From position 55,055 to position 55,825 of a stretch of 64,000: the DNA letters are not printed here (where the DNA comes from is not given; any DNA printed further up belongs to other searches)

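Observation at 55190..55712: Smr-domain gene inserted inside the ATP synthase operon between atpG and atpD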

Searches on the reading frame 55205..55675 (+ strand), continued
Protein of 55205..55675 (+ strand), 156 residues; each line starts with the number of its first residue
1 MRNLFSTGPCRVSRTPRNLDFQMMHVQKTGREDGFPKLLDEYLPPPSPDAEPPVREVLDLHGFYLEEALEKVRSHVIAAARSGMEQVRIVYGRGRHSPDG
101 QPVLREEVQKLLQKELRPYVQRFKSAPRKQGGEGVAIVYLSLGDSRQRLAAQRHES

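Call 43: find_encoding_contigs(protein=P0157, flank=10000, max_places=3)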
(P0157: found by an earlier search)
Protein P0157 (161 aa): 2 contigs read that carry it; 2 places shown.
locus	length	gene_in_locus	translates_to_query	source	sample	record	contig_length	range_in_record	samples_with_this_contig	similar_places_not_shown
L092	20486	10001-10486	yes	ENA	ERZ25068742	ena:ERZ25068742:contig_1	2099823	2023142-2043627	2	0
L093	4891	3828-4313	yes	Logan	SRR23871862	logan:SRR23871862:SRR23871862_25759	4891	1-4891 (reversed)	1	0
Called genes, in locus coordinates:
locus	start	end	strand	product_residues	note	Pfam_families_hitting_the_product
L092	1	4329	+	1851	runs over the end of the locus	PF00400:WD40 (faint), PF10282:Lactonase, PF25174:Beta-prop_THOC3 (faint), PF25175:Beta-prop_WDR5 (faint), PF25460:Beta-prop_Aladin (faint)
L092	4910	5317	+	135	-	PF03899:ATP-synt_I (weak)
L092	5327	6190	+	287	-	PF00119:ATP-synt_A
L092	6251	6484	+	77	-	PF00137:ATP-synt_C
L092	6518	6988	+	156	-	PF00430:ATP-synt_B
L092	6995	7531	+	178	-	PF00213:OSCP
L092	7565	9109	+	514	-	PF02874:ATP-synt_ab_N, PF00006:ATP-synt_ab, PF00306:ATP-synt_ab_C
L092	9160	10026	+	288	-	PF00231:ATP-synt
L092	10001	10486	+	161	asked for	PF01713:Smr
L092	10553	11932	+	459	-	PF02874:ATP-synt_ab_N, PF00006:ATP-synt_ab, PF22919:ATP-synt_VA_C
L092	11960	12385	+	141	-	PF02823:ATP-synt_DE_N, PF00401:ATP-synt_DE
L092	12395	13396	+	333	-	PF05987:DUF898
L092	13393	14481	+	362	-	PF23368:DUF7092, PF01435:Peptidase_M48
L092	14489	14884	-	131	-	-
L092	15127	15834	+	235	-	-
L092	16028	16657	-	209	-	-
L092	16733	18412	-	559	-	PF00890:FAD_binding_2, PF12831:FAD_oxidored (weak)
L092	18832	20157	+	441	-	PF12804:NTP_transf_3, PF25084:LbH_EIF2B, PF25087:GMPPB_C, PF00132:Hexapep, PF14602:Hexapep_2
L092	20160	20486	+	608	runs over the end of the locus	PF13522:GATase_6, PF13537:GATase_7, PF01380:SIS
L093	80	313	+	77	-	PF00137:ATP-synt_C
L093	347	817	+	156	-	PF00430:ATP-synt_B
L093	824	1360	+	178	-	PF00213:OSCP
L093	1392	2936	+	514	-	PF02874:ATP-synt_ab_N, PF00006:ATP-synt_ab, PF00306:ATP-synt_ab_C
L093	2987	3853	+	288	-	PF00231:ATP-synt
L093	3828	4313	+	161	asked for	PF01713:Smr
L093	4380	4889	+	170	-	?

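Call 48: find_homologous_proteins(query=A4, max_evalue=0.00001)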
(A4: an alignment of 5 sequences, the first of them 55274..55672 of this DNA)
Query A4 (5 sequences) (133 aa, profile of the alignment): 1098 proteins with E <= 0.00001 among 8000 candidates; the best 120 are listed.
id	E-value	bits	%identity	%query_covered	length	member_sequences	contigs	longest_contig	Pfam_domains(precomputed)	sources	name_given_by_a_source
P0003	4.9e-61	222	63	97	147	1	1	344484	PF01713.28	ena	-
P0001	4.6e-60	219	100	100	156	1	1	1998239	PF01713.28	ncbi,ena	-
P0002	2.2e-59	217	76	90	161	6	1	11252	PF01713.28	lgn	-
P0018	4.0e-45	171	37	80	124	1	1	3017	PF01713.28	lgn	-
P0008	4.9e-43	164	38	86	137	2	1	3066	PF01713.28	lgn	-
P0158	2.0e-29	120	35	80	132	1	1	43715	PF01713.28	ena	-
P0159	5.8e-28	115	39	80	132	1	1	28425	PF01713.28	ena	-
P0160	2.4e-26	110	38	82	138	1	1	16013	PF01713.28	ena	-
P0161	6.3e-26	109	38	82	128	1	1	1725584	PF01713.28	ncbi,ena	-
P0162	2.2e-17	81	36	80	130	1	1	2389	PF01713.28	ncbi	-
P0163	9.0e-17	79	42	63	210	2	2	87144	PF01713.28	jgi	jgi:DNA-nicking Smr family endonuclease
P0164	2.4e-16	78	35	62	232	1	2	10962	PF01713.28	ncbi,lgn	-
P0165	3.3e-16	77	44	62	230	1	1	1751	PF01713.28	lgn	-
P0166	5.0e-16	77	39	65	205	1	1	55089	PF01713.28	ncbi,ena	-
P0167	5.5e-16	77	34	62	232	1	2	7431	PF01713.28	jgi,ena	-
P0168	7.7e-16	76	37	67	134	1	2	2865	PF01713.28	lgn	-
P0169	8.0e-16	76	39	71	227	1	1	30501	PF01713.28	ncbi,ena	-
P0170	9.9e-16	76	40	62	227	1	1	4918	PF01713.28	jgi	-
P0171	1.1e-15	76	32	81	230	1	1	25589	PF01713.28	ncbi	-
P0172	1.3e-15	75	38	64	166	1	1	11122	PF01713.28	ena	-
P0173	1.9e-15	75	39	62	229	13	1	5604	PF01713.28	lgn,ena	-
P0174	2.6e-15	74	40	65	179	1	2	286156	PF01713.28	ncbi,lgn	ncbi:MAG: Smr/MutS family protein [bacterium]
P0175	2.9e-15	74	37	76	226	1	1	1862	PF01713.28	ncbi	-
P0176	2.9e-15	74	37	70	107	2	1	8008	PF01713.28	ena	-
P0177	3.0e-15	74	35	80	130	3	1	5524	PF01713.28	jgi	jgi:DNA-nicking Smr family endonuclease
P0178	3.3e-15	74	32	74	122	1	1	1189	PF01713.28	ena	-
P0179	3.7e-15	74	39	62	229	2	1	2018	PF01713.28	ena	-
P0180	4.5e-15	74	32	80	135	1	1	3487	PF01713.28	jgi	jgi:DNA-nicking Smr family endonuclease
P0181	4.8e-15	73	36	65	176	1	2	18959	PF01713.28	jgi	jgi:DNA-nicking Smr family endonuclease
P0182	5.4e-15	73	33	81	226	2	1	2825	PF01713.28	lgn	-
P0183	5.9e-15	73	36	64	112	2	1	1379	PF01713.28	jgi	jgi:DNA-nicking Smr family endonuclease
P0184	6.9e-15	73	39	63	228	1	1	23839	PF01713.28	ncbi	-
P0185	7.7e-15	73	39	67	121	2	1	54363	PF01713.28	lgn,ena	-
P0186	8.2e-15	73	44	65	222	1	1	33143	PF01713.28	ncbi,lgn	-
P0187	8.4e-15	73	37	62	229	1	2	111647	PF01713.28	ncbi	-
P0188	1.1e-14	72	41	68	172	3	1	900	PF01713.28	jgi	jgi:DNA-nicking Smr family endonuclease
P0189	1.2e-14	72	42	62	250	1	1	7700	PF01713.28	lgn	-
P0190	1.5e-14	72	39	62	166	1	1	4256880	PF01713.28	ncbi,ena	-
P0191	1.5e-14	72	39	76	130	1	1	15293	PF01713.28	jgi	jgi:DNA-nicking Smr family endonuclease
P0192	1.8e-14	72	36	80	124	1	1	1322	PF01713.28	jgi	jgi:DNA-nicking Smr family endonuclease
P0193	2.2e-14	71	37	63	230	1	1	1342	PF01713.28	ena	-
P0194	2.2e-14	71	38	72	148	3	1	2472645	PF01713.28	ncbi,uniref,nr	ncbi:Smr/MutS family protein [Spirochaeta thermophila]|uniref:Smr/MutS family protein n=1 Tax=Winmis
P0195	2.7e-14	71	40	66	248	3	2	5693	PF01713.28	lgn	-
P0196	3.0e-14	71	33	76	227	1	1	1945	PF01713.28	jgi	jgi:DNA-nicking Smr family endonuclease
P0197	3.1e-14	71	38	72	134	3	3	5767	PF01713.28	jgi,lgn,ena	-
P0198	4.2e-14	70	39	63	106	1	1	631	PF01713.28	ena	-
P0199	4.9e-14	70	40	56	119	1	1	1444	PF01713.28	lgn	-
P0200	5.2e-14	70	41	66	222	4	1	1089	PF01713.28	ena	-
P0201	5.5e-14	70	42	56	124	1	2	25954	PF01713.28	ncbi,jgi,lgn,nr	ncbi:MAG: Smr/MutS family protein [Deltaproteobacteria bacterium]|nr:Smr/MutS family protein [Deltap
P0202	6.0e-14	70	37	63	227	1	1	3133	PF01713.28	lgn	-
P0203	6.4e-14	70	38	63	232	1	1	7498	PF01713.28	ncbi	-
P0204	7.2e-14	70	39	74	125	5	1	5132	PF01713.28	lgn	-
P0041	8.7e-14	69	40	72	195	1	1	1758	PF01713.28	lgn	-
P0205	1.2e-13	69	33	74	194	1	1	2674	PF01713.28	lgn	-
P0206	1.3e-13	69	36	62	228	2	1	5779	PF01713.28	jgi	-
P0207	1.3e-13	69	42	63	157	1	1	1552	PF01713.28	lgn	-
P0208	1.5e-13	69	39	69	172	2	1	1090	PF01713.28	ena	-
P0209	1.5e-13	69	35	71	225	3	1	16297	PF01713.28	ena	-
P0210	1.7e-13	68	42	63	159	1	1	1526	PF01713.28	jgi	-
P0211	1.8e-13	68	48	47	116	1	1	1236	PF01713.28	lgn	-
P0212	2.2e-13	68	32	63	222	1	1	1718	PF01713.28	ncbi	-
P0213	2.7e-13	68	34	63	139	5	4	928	PF01713.28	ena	-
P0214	2.7e-13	68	40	62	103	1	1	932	PF01713.28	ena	-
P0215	2.9e-13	68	40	65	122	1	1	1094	PF01713.28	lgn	-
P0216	3.2e-13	68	39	71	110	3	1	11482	PF01713.28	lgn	-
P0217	3.4e-13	67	36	62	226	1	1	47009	PF01713.28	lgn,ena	-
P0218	3.5e-13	67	40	79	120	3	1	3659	PF01713.28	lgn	-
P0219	3.6e-13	67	36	62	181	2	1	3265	PF01713.28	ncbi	-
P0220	4.3e-13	67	33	76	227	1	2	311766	PF01713.28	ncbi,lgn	-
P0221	4.8e-13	67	39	63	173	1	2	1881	PF18303.8,PF01713.28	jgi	jgi:DNA-nicking Smr family endonuclease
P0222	5.0e-13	67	40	65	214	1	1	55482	PF01713.28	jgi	jgi:DNA-nicking Smr family endonuclease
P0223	5.1e-13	67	35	59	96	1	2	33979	PF01713.28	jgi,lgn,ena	jgi:DNA-nicking Smr family endonuclease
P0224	5.6e-13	67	40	62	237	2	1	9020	PF01713.28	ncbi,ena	-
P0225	6.2e-13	67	39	65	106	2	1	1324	PF01713.28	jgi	jgi:DNA-nicking Smr family endonuclease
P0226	6.3e-13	67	40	65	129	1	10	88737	PF01713.28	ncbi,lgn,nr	ncbi:MAG: Smr/MutS family protein [Deltaproteobacteria bacterium]|nr:Smr/MutS family protein [Deltap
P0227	6.3e-13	67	44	60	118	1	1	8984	PF01713.28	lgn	-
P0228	6.4e-13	67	36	68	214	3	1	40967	PF01713.28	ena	-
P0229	6.5e-13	67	46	47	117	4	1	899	PF01713.28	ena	-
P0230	6.9e-13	66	37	71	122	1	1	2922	PF01713.28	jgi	jgi:DNA-nicking Smr family endonuclease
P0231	7.1e-13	66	46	64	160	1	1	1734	PF01713.28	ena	-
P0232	7.5e-13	66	34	65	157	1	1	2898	PF01713.28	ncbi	-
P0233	7.9e-13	66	37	51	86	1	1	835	PF01713.28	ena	-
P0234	8.4e-13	66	38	65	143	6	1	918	PF01713.28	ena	-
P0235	8.5e-13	66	39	64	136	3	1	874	PF01713.28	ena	-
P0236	9.2e-13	66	42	71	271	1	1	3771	PF01713.28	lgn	-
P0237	9.7e-13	66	42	66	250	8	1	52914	PF01713.28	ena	-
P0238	9.9e-13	66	38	63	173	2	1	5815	PF18303.8,PF01713.28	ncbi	ncbi:MAG: Smr/MutS family protein [Kofleriaceae bacterium]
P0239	9.9e-13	66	40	76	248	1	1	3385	PF01713.28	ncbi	-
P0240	1.2e-12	66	45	64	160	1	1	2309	PF01713.28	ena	-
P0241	1.2e-12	66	33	71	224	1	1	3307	PF01713.28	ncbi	-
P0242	1.2e-12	66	40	63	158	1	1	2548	PF01713.28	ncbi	-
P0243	1.2e-12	66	38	63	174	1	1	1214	PF01713.28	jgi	jgi:DNA-nicking Smr family endonuclease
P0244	1.3e-12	66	39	63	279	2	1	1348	PF01713.28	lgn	-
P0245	1.3e-12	66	34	66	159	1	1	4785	PF01713.28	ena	-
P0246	1.4e-12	66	36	79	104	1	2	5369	PF01713.28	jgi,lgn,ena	jgi:DNA-nicking Smr family endonuclease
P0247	1.4e-12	66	38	63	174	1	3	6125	PF01713.28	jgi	jgi:DNA-nicking Smr family endonuclease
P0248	1.5e-12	65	43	65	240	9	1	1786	PF01713.28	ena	-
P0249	1.5e-12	65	37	67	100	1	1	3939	PF01713.28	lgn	-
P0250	1.5e-12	65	39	65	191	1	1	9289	PF01713.28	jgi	jgi:DNA-nicking Smr family endonuclease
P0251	1.8e-12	65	39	63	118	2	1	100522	PF01713.28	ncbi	-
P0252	1.8e-12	65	44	47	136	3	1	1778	PF01713.28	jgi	jgi:DNA-nicking Smr family endonuclease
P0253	1.9e-12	65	38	62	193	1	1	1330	PF01713.28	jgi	jgi:DNA-nicking Smr family endonuclease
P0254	2.0e-12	65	39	65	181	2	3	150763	PF01713.28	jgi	jgi:DNA-nicking Smr family endonuclease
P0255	2.0e-12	65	40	66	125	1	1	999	PF01713.28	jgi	jgi:DNA-nicking Smr family endonuclease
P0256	2.3e-12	65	36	66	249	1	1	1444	PF01713.28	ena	-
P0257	2.3e-12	65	32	63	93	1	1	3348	PF01713.28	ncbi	-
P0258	2.4e-12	65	36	65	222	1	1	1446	PF01713.28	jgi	-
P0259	2.5e-12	65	37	63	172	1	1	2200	PF01713.28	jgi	jgi:DNA-nicking Smr family endonuclease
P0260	2.5e-12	65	38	63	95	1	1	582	PF01713.28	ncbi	-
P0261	2.5e-12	65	33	59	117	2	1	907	PF01713.28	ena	-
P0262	2.6e-12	65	39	65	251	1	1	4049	PF01713.28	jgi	-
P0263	2.7e-12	65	37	63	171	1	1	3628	PF18303.8,PF01713.28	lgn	-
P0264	3.0e-12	64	32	63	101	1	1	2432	PF01713.28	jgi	jgi:DNA-nicking Smr family endonuclease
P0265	3.4e-12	64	33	65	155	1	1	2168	PF01713.28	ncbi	-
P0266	3.4e-12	64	37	65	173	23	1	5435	PF01713.28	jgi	jgi:DNA-nicking Smr family endonuclease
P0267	3.6e-12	64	39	62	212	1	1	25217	PF01713.28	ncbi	-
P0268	3.7e-12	64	36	63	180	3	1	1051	PF01713.28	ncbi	-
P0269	4.3e-12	64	37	65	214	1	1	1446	PF01713.28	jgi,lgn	jgi:DNA-nicking Smr family endonuclease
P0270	4.4e-12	64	40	66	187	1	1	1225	PF01713.28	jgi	jgi:DNA-nicking Smr family endonuclease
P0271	4.8e-12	64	39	65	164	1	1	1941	PF01713.28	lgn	-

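Call 49: find_encoding_contigs(protein=P0161, flank=8000, max_places=2)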
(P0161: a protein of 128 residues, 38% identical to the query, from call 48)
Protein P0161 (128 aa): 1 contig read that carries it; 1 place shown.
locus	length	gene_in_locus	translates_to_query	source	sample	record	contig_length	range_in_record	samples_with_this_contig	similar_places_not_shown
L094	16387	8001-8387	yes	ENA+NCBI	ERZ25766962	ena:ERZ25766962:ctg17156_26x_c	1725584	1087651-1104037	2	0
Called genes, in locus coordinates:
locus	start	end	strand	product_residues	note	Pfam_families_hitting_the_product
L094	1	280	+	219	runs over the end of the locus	PF02527:GidB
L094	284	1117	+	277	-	PF10609:ParA, PF00142:Fer4_NifH, PF01656:CbiA, PF02374:ArsA_ATPase (faint), PF06564:CBP_BcsQ (weak), PF09140:MipZ, PF13614:AAA_31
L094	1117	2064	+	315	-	PF02195:ParB_N, PF17762:HTH_ParB, PF23552:ParB_C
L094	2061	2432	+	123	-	PF03899:ATP-synt_I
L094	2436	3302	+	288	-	PF00119:ATP-synt_A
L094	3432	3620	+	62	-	PF00137:ATP-synt_C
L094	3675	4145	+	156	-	PF00430:ATP-synt_B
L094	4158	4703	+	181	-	PF00213:OSCP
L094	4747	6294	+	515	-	PF02874:ATP-synt_ab_N, PF00006:ATP-synt_ab, PF00306:ATP-synt_ab_C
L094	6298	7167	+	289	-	PF00231:ATP-synt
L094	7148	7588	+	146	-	-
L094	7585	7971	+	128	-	-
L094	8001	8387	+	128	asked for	PF01713:Smr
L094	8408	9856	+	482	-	PF02874:ATP-synt_ab_N, PF00006:ATP-synt_ab, PF22919:ATP-synt_VA_C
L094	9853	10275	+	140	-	PF02823:ATP-synt_DE_N, PF00401:ATP-synt_DE (weak)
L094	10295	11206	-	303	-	-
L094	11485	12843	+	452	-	PF00483:NTP_transferase (weak), PF12804:NTP_transf_3, PF25084:LbH_EIF2B (faint), PF00132:Hexapep, PF25087:GMPPB_C (weak), PF00132:Hexapep, PF14602:Hexapep_2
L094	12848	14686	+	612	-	PF13522:GATase_6, PF13537:GATase_7, PF01380:SIS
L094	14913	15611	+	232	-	PF22507:DUF6994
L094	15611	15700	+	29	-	-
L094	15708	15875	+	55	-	-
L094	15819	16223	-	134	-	PF12760:Zn_ribbon_IS1595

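Call 50: find_encoding_contigs(protein=P0158, flank=8000, max_places=2)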
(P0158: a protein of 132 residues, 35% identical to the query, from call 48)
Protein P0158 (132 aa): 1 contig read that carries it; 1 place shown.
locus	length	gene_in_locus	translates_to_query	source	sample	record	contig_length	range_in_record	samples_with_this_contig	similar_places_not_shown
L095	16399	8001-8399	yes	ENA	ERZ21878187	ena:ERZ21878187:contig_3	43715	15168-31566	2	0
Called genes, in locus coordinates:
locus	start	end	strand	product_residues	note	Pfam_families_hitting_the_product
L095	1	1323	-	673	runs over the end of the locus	PF01469:Pentapeptide_2 (weak)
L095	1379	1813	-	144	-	PF01220:DHquinase_II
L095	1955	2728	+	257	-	PF10646:Germane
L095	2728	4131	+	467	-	-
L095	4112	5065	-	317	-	PF02517:Rce1-like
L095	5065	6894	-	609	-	-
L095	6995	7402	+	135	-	-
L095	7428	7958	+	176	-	-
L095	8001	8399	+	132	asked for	PF01713:Smr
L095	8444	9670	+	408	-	PF18130:ATPgrasp_N (faint), PF01071:GARS_A, PF02655:ATP-grasp_3, PF02786:CPSase_L_D2, PF13535:ATP-grasp_4, PF18603:LAL_C2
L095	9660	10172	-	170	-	-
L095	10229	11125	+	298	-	PF13641:Glyco_tranf_2_3, PF00535:Glycos_transf_2, PF10111:Glyco_tranf_2_2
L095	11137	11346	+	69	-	-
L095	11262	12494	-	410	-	PF13372:Alginate_exp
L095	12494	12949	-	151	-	-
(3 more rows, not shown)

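Call 51: find_encoding_contigs(protein=P0018, flank=8000, max_places=2)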
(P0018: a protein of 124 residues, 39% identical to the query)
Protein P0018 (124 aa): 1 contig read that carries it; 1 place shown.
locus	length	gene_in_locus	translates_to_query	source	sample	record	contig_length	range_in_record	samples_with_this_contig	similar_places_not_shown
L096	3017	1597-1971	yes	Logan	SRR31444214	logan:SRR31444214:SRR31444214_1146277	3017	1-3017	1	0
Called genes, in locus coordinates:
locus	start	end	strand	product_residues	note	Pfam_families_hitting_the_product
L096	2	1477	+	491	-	?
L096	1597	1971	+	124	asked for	PF01713:Smr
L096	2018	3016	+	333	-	?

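Call 57: find_encoding_contigs(protein=P0159, flank=8000, max_places=2)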
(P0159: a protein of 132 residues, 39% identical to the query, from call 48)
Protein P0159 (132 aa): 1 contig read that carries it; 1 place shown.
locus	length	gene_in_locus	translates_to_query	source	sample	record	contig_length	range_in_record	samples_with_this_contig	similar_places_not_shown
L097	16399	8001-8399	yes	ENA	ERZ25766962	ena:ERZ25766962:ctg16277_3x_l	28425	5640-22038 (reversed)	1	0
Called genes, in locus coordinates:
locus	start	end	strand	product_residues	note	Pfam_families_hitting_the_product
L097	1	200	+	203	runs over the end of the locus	PF02527:GidB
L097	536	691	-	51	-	-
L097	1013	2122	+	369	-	PF02195:ParB_N, PF17762:HTH_ParB, PF23552:ParB_C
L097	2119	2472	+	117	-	PF03899:ATP-synt_I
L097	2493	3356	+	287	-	PF00119:ATP-synt_A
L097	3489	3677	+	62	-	PF00137:ATP-synt_C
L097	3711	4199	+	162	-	PF00430:ATP-synt_B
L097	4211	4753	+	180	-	PF00213:OSCP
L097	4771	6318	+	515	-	PF02874:ATP-synt_ab_N, PF00006:ATP-synt_ab, PF00306:ATP-synt_ab_C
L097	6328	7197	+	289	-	PF00231:ATP-synt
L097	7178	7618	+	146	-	-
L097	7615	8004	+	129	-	-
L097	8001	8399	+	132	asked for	PF01713:Smr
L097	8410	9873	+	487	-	PF02874:ATP-synt_ab_N, PF00006:ATP-synt_ab, PF22919:ATP-synt_VA_C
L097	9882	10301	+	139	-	PF02823:ATP-synt_DE_N, PF00401:ATP-synt_DE (weak)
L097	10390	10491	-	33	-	-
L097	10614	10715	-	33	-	-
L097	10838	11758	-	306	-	-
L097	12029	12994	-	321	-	-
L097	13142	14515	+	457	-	PF12804:NTP_transf_3, PF25084:LbH_EIF2B (weak), PF00132:Hexapep (weak), PF25087:GMPPB_C (weak), PF00132:Hexapep, PF14602:Hexapep_2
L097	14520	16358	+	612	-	PF13522:GATase_6, PF13537:GATase_7, PF01380:SIS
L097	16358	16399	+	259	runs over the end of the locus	-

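Call 58: find_encoding_contigs(protein=P0160, flank=8000, max_places=2)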
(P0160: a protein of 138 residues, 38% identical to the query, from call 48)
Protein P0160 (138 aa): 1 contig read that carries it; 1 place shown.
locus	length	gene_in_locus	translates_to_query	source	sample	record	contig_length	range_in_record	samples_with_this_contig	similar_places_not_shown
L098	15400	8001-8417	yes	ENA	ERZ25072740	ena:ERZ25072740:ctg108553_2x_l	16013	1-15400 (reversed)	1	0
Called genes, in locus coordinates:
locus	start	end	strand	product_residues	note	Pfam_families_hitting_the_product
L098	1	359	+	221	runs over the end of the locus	PF02527:GidB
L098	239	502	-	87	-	-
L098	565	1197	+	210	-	PF13614:AAA_31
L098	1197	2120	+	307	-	PF02195:ParB_N, PF17762:HTH_ParB, PF23552:ParB_C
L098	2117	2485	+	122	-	PF03899:ATP-synt_I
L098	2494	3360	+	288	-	PF00119:ATP-synt_A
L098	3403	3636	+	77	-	PF00137:ATP-synt_C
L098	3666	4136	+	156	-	PF00430:ATP-synt_B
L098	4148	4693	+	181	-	PF00213:OSCP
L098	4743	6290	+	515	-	PF02874:ATP-synt_ab_N, PF00006:ATP-synt_ab, PF00306:ATP-synt_ab_C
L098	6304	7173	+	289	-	PF00231:ATP-synt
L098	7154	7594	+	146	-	-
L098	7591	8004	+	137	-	-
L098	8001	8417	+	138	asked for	PF01713:Smr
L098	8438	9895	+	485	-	PF02874:ATP-synt_ab_N, PF00006:ATP-synt_ab, PF22919:ATP-synt_VA_C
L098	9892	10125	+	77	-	PF02823:ATP-synt_DE_N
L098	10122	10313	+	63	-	PF00401:ATP-synt_DE (weak)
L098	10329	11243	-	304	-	-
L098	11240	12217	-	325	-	-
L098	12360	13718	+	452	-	PF00483:NTP_transferase (weak), PF12804:NTP_transf_3, PF25084:LbH_EIF2B (weak), PF00132:Hexapep (weak), PF25087:GMPPB_C (weak), PF00132:Hexapep, PF14602:Hexapep_2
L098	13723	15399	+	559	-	?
